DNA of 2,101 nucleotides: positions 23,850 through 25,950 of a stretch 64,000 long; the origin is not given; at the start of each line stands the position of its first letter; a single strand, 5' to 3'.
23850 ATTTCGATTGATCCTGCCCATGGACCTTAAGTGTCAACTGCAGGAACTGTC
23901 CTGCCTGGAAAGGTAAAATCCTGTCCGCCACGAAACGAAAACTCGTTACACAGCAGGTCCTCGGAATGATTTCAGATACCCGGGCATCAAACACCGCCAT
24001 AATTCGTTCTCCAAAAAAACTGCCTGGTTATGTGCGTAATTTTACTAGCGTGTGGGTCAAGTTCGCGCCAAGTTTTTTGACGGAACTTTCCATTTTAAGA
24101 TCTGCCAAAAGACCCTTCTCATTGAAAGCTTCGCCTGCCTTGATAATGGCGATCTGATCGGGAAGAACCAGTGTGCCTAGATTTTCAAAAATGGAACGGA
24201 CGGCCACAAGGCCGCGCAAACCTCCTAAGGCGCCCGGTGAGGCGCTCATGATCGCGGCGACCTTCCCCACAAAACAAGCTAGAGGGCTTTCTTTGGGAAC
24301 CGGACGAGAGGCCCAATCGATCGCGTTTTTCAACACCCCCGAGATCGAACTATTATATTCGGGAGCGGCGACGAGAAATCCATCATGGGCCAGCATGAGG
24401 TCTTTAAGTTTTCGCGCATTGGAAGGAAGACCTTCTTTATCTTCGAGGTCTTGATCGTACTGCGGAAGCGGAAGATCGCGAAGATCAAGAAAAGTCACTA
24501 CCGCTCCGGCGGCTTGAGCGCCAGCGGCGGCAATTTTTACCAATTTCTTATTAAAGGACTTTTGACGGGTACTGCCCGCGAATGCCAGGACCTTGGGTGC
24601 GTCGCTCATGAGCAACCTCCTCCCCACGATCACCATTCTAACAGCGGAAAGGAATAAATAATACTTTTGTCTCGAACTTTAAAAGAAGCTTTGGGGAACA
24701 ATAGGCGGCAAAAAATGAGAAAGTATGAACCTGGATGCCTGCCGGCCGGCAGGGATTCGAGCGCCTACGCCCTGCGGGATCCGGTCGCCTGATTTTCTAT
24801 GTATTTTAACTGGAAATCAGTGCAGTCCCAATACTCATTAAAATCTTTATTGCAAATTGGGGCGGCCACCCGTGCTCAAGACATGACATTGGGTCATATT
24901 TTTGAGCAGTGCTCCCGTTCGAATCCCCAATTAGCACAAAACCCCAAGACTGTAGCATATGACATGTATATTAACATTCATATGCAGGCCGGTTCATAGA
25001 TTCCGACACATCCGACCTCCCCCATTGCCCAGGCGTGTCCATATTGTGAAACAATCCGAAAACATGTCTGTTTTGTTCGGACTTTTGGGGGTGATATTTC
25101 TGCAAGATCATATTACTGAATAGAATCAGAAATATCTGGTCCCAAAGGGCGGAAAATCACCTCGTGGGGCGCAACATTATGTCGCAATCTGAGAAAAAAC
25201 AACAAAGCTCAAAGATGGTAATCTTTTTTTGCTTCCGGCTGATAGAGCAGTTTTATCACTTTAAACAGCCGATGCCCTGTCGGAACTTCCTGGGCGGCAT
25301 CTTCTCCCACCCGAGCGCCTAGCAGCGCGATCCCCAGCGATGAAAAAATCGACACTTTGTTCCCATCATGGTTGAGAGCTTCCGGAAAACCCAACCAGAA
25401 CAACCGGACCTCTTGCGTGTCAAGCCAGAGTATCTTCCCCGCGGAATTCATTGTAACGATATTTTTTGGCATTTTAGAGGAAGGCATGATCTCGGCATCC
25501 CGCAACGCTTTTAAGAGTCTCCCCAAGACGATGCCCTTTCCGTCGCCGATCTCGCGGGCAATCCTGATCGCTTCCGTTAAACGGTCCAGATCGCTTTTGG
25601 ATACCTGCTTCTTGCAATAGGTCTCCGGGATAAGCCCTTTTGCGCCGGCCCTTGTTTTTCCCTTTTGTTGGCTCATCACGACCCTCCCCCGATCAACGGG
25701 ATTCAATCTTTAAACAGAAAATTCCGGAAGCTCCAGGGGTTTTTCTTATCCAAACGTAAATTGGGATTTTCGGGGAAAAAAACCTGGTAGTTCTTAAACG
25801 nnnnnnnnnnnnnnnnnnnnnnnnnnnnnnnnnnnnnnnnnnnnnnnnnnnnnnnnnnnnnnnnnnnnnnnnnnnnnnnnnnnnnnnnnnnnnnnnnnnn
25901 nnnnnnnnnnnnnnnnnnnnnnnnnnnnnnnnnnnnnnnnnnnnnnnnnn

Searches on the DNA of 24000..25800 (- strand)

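Call 3: search_rna_families(source=window, start=24000, end=25800, threshold=evalue, max_evalue=10, show_alignments=3)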
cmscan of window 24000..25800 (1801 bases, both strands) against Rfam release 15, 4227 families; matches with E-value up to 10: 2.
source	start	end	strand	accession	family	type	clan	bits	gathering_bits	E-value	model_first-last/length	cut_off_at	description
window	24227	24261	+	RF02814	Sso133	Gene; sRNA;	-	15.9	44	8.3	1-73/73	no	Sulfolobus sRNA133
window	25579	25670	-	RF02158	NPPA-AS1_3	Gene; lncRNA;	-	14.8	55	2.4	1-108/108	no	NPPA antisense RNA 1 conserved region 3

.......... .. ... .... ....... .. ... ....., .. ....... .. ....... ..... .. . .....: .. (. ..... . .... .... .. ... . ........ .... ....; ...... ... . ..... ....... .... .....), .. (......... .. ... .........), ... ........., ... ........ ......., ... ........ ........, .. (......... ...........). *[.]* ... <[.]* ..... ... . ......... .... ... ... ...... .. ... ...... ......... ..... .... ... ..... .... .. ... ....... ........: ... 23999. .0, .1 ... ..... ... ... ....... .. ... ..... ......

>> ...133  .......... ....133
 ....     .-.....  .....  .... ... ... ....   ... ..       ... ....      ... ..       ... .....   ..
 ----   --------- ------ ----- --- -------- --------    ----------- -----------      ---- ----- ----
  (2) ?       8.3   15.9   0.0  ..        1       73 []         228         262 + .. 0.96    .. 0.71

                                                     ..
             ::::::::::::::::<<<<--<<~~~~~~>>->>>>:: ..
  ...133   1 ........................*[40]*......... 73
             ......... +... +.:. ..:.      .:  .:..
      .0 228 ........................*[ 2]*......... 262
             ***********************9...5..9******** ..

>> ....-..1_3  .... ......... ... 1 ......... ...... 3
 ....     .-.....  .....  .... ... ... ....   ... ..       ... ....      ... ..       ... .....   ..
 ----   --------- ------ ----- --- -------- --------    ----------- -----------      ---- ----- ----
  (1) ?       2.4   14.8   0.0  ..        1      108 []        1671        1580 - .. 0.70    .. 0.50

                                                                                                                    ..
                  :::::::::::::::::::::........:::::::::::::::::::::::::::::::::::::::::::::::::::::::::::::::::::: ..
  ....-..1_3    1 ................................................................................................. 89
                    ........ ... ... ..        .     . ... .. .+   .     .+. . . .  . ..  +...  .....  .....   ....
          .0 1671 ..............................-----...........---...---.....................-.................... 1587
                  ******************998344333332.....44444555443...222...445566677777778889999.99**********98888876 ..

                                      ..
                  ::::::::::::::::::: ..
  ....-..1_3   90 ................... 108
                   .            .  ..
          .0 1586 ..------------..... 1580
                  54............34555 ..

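Call 35: search_rna_families(source=window, start=24700, end=24950, threshold=evalue, max_evalue=10, show_alignments=4)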
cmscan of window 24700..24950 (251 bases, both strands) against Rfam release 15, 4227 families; matches with E-value up to 10: 1.
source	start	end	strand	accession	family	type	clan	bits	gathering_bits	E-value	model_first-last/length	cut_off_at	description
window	24822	24866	+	RF03601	MIR7993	Gene; miRNA;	-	16.2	100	2.4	47-91/138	no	MIR7993 microRNA precursor family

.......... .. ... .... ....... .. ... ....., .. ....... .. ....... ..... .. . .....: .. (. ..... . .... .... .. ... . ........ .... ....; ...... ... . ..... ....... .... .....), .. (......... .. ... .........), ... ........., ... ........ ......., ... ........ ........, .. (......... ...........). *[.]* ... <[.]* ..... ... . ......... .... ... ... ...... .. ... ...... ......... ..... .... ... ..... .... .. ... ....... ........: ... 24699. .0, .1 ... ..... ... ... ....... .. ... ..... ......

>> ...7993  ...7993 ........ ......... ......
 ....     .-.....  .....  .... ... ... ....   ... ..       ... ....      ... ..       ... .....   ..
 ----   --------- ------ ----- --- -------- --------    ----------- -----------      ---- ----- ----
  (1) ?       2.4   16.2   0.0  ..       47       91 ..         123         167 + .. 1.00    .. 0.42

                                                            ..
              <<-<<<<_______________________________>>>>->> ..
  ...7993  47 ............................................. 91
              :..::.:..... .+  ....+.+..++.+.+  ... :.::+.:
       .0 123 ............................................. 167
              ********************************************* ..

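Call 41: search_dna_similar(query=window:24610-25208:-, collection=phages, mode=distant, max_evalue=0.01)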
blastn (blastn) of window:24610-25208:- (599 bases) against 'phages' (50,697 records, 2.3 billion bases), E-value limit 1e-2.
No match.

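Call 42: search_dna_similar(query=window:24610-25208:-, collection=plasmids, mode=distant, max_evalue=0.01)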
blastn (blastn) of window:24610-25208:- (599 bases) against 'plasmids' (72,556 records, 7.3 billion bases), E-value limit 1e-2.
No match.
